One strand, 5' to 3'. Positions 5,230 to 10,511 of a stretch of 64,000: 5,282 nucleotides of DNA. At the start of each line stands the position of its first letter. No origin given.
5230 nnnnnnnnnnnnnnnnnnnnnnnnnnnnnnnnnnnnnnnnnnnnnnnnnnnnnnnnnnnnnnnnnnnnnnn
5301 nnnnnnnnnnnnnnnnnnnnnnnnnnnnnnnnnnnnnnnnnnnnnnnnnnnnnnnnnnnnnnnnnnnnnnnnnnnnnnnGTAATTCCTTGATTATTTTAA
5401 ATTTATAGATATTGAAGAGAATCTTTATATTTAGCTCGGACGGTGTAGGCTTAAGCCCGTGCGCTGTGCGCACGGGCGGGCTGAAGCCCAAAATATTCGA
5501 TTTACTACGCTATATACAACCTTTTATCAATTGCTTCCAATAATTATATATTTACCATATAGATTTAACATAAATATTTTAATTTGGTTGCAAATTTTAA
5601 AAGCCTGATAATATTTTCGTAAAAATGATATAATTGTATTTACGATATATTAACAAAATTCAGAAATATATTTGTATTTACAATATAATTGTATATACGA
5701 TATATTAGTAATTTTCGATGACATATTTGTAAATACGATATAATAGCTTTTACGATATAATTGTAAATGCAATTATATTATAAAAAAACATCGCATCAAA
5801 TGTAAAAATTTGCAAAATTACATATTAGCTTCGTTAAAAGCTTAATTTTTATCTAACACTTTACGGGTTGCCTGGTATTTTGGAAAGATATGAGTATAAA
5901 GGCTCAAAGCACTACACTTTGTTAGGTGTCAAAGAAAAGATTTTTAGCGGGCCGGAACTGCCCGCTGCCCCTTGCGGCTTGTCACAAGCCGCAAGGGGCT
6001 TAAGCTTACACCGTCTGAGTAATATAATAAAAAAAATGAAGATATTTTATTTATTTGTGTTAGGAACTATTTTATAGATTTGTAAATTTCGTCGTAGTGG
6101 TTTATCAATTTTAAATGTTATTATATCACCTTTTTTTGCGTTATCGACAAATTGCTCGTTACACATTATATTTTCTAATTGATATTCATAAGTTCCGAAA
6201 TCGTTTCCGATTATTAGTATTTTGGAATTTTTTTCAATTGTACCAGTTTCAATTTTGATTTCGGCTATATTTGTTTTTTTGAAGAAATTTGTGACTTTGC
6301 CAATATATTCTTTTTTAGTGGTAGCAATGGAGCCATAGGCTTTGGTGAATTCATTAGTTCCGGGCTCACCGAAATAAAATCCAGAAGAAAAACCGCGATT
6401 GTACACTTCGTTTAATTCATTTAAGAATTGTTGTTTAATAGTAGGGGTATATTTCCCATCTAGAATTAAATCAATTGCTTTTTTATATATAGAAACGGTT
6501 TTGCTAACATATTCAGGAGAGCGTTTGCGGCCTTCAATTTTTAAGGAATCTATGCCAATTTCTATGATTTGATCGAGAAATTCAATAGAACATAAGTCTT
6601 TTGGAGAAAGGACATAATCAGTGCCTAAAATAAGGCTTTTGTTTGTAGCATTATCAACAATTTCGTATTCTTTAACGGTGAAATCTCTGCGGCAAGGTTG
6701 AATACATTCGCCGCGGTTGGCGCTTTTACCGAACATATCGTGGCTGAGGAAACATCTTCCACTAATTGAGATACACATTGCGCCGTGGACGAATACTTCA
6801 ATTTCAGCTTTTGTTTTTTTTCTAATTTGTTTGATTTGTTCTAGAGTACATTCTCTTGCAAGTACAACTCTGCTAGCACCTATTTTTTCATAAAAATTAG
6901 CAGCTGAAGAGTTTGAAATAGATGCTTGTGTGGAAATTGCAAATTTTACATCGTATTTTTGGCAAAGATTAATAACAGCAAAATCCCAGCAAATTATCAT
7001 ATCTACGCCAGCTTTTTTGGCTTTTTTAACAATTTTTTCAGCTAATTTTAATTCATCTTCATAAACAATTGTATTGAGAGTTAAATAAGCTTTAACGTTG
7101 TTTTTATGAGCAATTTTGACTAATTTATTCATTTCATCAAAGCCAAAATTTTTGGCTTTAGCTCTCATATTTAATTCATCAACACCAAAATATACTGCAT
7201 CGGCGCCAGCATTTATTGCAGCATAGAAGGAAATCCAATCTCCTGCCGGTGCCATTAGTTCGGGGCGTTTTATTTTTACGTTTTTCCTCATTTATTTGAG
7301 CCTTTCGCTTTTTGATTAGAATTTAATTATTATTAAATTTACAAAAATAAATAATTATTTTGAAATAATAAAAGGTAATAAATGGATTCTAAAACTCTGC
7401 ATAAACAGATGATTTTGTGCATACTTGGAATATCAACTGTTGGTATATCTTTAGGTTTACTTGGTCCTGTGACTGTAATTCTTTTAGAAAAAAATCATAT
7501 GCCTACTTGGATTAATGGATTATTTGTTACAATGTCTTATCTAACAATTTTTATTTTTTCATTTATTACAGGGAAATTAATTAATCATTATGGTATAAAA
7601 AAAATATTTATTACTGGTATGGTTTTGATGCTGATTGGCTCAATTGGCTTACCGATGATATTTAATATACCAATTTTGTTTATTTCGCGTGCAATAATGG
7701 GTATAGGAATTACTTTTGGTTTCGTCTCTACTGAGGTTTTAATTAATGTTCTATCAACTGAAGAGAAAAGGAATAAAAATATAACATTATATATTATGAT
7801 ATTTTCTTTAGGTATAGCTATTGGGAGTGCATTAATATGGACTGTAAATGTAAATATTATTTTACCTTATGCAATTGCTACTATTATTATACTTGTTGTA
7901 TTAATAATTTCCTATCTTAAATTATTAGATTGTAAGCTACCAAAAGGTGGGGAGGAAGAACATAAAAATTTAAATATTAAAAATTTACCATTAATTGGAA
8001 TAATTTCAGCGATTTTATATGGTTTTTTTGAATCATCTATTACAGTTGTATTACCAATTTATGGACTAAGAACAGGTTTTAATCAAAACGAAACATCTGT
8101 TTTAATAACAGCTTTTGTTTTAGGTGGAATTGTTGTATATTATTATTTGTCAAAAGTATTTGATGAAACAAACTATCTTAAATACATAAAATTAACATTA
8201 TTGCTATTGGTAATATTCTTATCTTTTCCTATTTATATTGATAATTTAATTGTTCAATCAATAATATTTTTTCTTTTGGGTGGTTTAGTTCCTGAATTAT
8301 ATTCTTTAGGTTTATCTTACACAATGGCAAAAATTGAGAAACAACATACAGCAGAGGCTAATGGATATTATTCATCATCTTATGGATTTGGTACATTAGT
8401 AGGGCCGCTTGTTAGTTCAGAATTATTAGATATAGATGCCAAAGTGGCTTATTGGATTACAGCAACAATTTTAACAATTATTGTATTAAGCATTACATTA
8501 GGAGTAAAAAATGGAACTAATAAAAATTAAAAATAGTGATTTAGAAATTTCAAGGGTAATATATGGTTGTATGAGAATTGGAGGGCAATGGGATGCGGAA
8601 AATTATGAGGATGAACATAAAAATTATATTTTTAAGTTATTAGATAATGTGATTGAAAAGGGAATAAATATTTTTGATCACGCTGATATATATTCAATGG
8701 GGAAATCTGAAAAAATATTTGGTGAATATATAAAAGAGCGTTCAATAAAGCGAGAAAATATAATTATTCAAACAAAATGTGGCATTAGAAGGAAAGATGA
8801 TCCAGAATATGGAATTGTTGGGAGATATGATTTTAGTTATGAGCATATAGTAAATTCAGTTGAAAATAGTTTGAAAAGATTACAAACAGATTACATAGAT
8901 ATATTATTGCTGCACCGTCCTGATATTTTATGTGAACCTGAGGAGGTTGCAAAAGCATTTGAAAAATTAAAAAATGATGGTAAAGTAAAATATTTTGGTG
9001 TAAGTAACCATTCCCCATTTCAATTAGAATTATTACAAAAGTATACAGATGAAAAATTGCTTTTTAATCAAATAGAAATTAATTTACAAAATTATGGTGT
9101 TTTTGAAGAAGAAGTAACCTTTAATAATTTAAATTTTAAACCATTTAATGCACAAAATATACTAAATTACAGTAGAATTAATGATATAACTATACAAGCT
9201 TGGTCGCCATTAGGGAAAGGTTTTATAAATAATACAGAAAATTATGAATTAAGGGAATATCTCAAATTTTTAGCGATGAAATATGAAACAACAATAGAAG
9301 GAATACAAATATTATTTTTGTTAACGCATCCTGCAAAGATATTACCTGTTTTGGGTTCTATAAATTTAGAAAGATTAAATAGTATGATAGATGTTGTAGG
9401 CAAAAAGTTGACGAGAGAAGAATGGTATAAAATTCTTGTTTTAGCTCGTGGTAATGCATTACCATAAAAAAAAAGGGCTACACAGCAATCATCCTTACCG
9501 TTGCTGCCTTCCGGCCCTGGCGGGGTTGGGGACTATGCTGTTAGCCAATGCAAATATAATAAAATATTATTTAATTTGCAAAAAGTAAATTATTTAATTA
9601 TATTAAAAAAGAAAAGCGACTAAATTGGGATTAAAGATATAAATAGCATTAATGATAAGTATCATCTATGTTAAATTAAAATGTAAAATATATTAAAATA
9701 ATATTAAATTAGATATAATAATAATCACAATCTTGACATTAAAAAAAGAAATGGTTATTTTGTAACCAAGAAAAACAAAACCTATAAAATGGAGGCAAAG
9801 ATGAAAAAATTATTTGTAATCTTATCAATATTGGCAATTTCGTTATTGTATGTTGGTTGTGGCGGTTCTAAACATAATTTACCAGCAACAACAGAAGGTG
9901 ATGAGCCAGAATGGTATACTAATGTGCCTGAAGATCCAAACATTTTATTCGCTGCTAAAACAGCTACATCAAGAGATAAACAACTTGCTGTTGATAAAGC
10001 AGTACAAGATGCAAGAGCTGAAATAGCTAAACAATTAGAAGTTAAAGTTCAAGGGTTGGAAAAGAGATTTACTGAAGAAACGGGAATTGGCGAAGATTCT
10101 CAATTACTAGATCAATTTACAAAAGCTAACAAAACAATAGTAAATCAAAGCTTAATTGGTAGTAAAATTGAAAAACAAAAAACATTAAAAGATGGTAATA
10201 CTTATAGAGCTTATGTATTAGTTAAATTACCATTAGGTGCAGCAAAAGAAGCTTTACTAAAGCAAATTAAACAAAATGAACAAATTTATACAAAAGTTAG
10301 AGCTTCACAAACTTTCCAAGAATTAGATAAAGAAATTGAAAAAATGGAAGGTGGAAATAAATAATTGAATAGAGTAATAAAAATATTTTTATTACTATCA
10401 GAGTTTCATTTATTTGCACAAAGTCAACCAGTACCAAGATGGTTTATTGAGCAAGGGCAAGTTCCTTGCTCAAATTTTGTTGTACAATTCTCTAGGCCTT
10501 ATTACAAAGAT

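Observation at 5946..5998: Compensatory base changes preserve the subterminal hairpins between copies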

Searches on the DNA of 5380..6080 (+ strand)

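Call 33: search_rna_families(source=window, start=5380, end=6080, threshold=evalue, max_evalue=10)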
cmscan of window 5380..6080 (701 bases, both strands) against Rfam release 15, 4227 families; matches with E-value up to 10: 7.
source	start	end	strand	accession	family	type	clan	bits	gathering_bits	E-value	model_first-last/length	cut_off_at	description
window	5448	5555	-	RF01821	RsaH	Gene; sRNA;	-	27.2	50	0.034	1-123/123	no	RNA Staph. aureus H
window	5967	5999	+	RF03669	mir-2767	Gene; miRNA;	-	19.1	69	0.94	22-60/80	no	mir-2767 microRNA precursor family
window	5581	5606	+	RF01113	BMV3_UPD-PK3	Cis-reg;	-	18.9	36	4.9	1-23/23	no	Pseudoknot of upstream pseudoknot domain (UPD) of the 3'UTR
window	5786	5853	+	RF02077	STnc220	Gene; sRNA;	-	17.5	60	4.7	1-79/79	no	Salmonella enterica sRNA STnc220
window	6007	6073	+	RF00819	mir-246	Gene; miRNA;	-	16.8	60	1.6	1-72/72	no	mir-246 microRNA precursor family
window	5966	6000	-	RF03668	mir-1788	Gene; miRNA;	-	15.8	57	1.9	1-77/77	no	mir-1788 microRNA precursor family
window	5916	6008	+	RF02612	BSR1350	Gene; sRNA;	-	14.8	216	7.3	1-176/176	no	Brucella sRNA 1350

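Call 71: search_dna_similar(query=window:5427-6030:+, collection=plasmids, mode=distant, max_evalue=0.001, max_rows=10)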
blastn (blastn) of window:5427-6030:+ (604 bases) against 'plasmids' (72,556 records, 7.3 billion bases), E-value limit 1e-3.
No match.

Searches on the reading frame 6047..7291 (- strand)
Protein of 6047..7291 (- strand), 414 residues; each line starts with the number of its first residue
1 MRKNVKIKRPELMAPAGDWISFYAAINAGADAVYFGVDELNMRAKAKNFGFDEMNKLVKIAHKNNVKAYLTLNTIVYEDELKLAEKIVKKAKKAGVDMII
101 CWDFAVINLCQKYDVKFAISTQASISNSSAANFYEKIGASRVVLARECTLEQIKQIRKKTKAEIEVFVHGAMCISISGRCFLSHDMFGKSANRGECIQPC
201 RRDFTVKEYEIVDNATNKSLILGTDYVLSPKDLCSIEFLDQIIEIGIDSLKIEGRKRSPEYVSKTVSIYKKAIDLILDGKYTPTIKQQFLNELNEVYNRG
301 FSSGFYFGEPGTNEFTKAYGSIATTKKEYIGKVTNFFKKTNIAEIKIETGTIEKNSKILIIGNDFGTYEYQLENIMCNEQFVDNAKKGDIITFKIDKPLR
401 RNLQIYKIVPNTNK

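Call 44: find_encoding_contigs(protein=window:6047-7291:-, flank=3000, max_places=10)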
Protein window:6047-7291:- (414 aa): 12 contigs read that carry it; 8 places shown.
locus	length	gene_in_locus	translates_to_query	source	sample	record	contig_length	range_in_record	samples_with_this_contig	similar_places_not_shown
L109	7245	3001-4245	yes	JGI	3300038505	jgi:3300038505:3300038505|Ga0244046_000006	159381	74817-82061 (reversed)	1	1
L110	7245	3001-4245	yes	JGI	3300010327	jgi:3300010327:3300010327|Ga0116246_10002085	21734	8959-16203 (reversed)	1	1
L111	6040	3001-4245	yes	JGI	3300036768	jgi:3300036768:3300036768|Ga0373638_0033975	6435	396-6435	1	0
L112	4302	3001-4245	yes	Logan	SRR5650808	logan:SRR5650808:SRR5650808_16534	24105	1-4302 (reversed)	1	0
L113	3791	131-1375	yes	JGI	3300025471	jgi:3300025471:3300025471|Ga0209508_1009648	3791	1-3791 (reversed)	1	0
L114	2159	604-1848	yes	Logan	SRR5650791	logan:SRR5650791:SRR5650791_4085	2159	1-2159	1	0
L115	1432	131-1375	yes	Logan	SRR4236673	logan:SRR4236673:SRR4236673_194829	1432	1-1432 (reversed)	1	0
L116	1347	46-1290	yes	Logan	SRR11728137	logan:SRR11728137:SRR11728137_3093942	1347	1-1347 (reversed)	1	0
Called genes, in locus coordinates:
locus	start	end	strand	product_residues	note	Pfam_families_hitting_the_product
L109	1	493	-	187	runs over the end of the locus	PF02169:LPP20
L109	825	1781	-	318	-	PF00248:Aldo_ket_red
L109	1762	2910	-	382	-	PF00083:Sugar_tr, PF07690:MFS_1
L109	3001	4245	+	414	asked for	PF01136:Peptidase_U32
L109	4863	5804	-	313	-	PF00288:GHMP_kinases_N, PF08544:GHMP_kinases_C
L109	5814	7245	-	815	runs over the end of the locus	PF00696:AA_kinase, PF13840:ACT_7 (weak), PF22468:ACT_9, PF01842:ACT (weak), PF13840:ACT_7 (weak), PF22468:ACT_9, PF03447:NAD_binding_3, PF00742:Homoserine_dh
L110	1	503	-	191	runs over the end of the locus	PF02169:LPP20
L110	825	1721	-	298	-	PF00248:Aldo_ket_red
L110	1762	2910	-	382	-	PF07690:MFS_1, PF00083:Sugar_tr, PF07690:MFS_1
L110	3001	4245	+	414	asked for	PF01136:Peptidase_U32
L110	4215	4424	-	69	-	-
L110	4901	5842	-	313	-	PF00288:GHMP_kinases_N, PF08544:GHMP_kinases_C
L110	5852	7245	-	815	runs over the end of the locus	PF00696:AA_kinase, PF13840:ACT_7 (weak), PF22468:ACT_9, PF01842:ACT (weak), PF13840:ACT_7 (weak), PF22468:ACT_9, PF03447:NAD_binding_3, PF00742:Homoserine_dh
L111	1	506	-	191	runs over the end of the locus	PF02169:LPP20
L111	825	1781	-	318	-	PF00248:Aldo_ket_red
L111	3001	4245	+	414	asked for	PF01136:Peptidase_U32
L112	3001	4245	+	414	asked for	PF01136:Peptidase_U32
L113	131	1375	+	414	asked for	PF01136:Peptidase_U32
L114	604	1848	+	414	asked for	PF01136:Peptidase_U32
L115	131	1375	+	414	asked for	PF01136:Peptidase_U32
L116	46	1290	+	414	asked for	PF01136:Peptidase_U32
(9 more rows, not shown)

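Call 67: find_homologous_proteins(query=window:6047-7291:-, max_evalue=1e-100)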
Query window:6047-7291:- (414 aa): 3752 proteins with E <= 1e-100 among 8000 candidates; the best 120 are listed.
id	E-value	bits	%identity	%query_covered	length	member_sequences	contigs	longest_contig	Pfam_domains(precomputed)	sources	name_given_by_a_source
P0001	4.5e-272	920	100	100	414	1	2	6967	PF01136.26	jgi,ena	-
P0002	4.3e-271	917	99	100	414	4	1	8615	PF01136.26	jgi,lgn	jgi:putative protease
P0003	2.1e-226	769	80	99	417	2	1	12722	PF01136.26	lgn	-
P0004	1.8e-213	727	76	99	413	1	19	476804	PF01136.26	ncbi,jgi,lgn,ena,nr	ncbi:MAG TPA: U32 family peptidase [Ignavibacteriales bacterium]|nr:U32 family peptidase [Ignavibact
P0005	2.4e-213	726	76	99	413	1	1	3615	PF01136.26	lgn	-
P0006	6.2e-211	718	76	99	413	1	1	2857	PF01136.26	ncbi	-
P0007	9.7e-168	576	62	97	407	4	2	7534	PF01136.26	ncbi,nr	ncbi:MAG: peptidase U32 family protein [Bacteroidota bacterium]|nr:peptidase U32 family protein [Bac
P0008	3.2e-167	575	62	97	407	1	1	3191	PF01136.26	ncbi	ncbi:MAG: peptidase U32 family protein [Clostridiales bacterium]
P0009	6.1e-165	567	61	97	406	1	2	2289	PF01136.26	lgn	-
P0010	2.6e-163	562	61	99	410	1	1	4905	PF01136.26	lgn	-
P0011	2.0e-161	556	60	98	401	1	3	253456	PF01136.26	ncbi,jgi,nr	ncbi:MAG: U32 family peptidase [Ignavibacteria bacterium]|jgi:putative protease|nr:U32 family peptid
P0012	2.8e-160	552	59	97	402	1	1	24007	PF01136.26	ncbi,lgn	-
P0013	4.5e-160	551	61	97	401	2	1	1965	PF01136.26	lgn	-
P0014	8.7e-160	550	59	99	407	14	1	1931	PF01136.26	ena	-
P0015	1.6e-159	549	62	97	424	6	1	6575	PF01136.26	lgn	-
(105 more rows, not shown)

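Call 68: find_encoding_contigs(protein=P0003, flank=3000, max_places=3)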
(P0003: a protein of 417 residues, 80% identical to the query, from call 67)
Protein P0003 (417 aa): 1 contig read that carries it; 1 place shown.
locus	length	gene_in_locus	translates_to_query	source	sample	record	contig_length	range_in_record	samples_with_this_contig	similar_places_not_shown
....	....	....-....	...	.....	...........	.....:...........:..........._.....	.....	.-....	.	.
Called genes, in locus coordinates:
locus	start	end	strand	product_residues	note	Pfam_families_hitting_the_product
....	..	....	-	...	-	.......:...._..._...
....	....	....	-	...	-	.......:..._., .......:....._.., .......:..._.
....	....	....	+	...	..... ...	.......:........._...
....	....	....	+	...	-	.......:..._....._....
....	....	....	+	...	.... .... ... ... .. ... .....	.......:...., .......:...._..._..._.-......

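Call 69: find_encoding_contigs(protein=P0004, flank=10000, max_places=3)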
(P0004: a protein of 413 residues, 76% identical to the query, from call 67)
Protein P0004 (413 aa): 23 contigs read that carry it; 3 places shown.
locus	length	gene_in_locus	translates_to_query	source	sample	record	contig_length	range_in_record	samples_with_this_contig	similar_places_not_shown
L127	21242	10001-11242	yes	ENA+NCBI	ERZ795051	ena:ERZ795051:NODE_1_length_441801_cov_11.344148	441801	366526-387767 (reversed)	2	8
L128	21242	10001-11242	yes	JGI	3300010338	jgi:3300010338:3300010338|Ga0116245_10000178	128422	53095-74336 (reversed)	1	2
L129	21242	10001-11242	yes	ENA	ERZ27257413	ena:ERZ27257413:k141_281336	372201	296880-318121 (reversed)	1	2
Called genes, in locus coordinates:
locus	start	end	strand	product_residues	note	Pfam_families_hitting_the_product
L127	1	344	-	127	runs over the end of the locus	PF16320:Ribosomal_L12_N, PF00542:Ribosomal_L12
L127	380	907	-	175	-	PF00466:Ribosomal_L10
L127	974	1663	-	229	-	PF00687:Ribosomal_L1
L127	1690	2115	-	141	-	PF03946:Ribosomal_L11_N, PF00298:Ribosomal_L11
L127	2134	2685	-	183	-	PF02357:NusG, PF00467:KOW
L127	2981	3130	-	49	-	PF00471:Ribosomal_L33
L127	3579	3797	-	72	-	PF07929:PRiA4_ORF3 (weak)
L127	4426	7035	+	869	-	PF00133:tRNA-synt_1, PF09334:tRNA-synt_1g (weak), PF13603:tRNA-synt_1_2, PF09334:tRNA-synt_1g, PF08264:Anticodon_1, PF10458:Val_tRNA-synt_C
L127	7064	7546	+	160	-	-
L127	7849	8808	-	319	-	PF00248:Aldo_ket_red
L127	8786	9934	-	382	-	PF12832:MFS_1_like (faint), PF07690:MFS_1, PF00083:Sugar_tr, PF07690:MFS_1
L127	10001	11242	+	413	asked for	PF01136:Peptidase_U32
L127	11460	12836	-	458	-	-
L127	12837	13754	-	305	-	PF01040:UbiA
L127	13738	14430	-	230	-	PF00590:TP_methylase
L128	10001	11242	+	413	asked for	PF01136:Peptidase_U32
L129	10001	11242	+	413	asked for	PF01136:Peptidase_U32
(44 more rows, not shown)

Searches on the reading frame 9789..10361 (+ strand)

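Call 99: search_protein_families(library=pfam, proteins=[window:9789-10361:+], max_evalue=0.0001)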
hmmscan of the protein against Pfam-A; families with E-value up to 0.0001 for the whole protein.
window:9789-10361:+ (191 aa): 1 family
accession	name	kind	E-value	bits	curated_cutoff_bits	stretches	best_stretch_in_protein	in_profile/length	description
PF02169.21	LPP20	-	6.8e-09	36.5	25.9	1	40-146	1-95/97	LPP20 lipoprotein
